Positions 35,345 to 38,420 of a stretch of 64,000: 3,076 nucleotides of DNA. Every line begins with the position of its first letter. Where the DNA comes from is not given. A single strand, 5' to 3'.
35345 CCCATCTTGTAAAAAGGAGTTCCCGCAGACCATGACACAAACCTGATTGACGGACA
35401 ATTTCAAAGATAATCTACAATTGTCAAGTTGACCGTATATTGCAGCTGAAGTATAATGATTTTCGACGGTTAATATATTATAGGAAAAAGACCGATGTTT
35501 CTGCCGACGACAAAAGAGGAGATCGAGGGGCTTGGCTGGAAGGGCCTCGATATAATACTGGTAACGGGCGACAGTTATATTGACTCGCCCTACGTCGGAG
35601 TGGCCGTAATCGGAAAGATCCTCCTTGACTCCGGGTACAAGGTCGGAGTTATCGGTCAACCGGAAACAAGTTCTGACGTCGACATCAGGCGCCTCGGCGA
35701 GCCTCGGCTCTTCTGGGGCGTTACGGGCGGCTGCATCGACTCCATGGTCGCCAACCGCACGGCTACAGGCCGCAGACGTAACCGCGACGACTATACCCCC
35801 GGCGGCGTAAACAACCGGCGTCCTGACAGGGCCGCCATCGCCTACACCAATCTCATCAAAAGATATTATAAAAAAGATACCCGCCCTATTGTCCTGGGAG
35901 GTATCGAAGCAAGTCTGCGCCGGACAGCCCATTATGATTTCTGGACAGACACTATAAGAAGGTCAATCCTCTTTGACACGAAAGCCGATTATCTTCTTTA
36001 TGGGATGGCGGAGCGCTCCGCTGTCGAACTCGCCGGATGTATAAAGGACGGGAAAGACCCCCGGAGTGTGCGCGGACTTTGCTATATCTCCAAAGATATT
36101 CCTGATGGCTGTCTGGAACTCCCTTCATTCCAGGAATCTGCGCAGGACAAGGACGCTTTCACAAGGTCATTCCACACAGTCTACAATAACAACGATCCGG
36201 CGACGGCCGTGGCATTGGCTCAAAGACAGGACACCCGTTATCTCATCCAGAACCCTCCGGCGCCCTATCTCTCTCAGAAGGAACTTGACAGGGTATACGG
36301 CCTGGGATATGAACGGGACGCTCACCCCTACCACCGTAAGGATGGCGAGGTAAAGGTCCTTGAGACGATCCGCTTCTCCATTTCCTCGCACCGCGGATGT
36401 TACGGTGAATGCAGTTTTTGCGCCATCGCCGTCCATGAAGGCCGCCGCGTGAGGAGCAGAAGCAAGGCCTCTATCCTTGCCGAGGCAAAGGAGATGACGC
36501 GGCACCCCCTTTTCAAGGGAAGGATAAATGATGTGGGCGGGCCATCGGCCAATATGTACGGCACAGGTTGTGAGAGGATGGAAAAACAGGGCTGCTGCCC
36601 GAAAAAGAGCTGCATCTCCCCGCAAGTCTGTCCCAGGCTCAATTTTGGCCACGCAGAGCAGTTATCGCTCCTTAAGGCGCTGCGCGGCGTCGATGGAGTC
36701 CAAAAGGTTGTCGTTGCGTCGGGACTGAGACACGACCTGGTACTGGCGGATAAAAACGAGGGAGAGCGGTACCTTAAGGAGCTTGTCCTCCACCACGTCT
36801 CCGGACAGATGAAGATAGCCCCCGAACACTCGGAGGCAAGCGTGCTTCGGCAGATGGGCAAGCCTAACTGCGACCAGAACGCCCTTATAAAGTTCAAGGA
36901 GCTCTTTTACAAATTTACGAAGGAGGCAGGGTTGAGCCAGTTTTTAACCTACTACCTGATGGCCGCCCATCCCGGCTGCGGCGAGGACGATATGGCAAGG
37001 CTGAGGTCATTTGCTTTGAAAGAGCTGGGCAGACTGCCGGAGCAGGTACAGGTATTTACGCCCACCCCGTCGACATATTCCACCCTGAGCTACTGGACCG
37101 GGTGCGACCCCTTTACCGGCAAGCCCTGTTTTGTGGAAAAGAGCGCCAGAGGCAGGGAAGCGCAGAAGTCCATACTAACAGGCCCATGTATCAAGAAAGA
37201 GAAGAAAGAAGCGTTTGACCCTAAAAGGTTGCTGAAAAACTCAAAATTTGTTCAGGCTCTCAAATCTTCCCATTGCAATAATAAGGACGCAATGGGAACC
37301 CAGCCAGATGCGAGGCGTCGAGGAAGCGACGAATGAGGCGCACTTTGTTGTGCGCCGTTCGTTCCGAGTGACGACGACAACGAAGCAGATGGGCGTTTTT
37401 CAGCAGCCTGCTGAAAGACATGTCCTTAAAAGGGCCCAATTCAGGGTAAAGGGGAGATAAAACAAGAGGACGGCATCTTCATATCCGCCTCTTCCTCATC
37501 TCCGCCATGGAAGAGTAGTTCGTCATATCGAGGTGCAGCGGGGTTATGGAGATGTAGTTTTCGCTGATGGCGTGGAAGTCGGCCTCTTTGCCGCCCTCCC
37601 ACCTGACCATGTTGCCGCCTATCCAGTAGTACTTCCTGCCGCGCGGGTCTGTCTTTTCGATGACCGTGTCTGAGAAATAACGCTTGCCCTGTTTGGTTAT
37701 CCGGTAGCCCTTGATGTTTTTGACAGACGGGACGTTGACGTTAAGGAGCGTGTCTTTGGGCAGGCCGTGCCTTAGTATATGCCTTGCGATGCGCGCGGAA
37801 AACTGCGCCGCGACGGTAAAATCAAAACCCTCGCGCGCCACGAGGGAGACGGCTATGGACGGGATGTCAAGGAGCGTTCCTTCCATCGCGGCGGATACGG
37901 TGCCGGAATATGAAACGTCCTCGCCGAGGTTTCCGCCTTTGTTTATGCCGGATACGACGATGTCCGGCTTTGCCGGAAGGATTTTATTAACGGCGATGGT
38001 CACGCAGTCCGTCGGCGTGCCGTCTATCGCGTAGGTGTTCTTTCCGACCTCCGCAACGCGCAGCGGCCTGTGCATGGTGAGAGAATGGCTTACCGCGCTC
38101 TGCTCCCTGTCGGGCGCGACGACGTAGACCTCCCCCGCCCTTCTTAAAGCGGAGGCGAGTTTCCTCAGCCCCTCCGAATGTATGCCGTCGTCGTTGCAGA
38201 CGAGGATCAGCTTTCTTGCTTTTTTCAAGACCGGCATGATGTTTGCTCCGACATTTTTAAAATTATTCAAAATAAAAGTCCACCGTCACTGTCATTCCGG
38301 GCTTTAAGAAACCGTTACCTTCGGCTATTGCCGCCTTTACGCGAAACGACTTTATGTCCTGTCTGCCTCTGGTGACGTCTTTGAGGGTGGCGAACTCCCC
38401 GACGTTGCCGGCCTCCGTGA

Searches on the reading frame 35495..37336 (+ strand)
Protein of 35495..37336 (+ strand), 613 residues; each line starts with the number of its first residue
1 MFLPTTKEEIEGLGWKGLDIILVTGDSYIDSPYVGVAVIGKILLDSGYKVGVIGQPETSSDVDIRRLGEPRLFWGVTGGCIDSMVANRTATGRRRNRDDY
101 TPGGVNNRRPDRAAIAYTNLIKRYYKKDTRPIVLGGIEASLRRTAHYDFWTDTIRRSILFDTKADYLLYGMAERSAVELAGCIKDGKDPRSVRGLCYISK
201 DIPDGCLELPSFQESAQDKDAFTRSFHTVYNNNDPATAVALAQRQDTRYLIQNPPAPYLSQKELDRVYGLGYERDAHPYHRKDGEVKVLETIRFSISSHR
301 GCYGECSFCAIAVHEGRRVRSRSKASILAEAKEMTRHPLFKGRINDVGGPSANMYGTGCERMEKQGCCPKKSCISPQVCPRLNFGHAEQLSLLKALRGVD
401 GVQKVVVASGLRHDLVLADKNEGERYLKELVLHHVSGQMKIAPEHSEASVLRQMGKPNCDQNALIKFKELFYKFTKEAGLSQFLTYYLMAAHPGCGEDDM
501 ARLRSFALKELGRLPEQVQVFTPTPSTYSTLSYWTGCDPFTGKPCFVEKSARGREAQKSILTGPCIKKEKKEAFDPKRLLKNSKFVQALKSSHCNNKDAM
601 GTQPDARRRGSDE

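Call 74: search_protein_families(library=pfam, proteins=[window:35495-37336:+], max_evalue=0.0001)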
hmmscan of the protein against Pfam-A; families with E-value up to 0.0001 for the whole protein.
window:35495-37336:+ (613 aa): 1 family
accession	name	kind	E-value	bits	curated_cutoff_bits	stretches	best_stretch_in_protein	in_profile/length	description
PF08497.15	Radical_SAM_N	-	2.7e-112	375.3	25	1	2-295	1-301/301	Radical SAM N-terminal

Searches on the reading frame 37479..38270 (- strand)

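Call 74: search_protein_families(library=pfam, proteins=[window:37479-38270:-], max_evalue=0.0001)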
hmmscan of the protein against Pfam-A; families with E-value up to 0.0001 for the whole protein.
window:37479-38270:- (263 aa): 1 family
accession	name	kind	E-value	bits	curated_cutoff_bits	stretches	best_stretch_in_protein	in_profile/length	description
PF01975.23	SurE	-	2.5e-66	223.5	22.1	1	22-200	1-188/189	Survival protein SurE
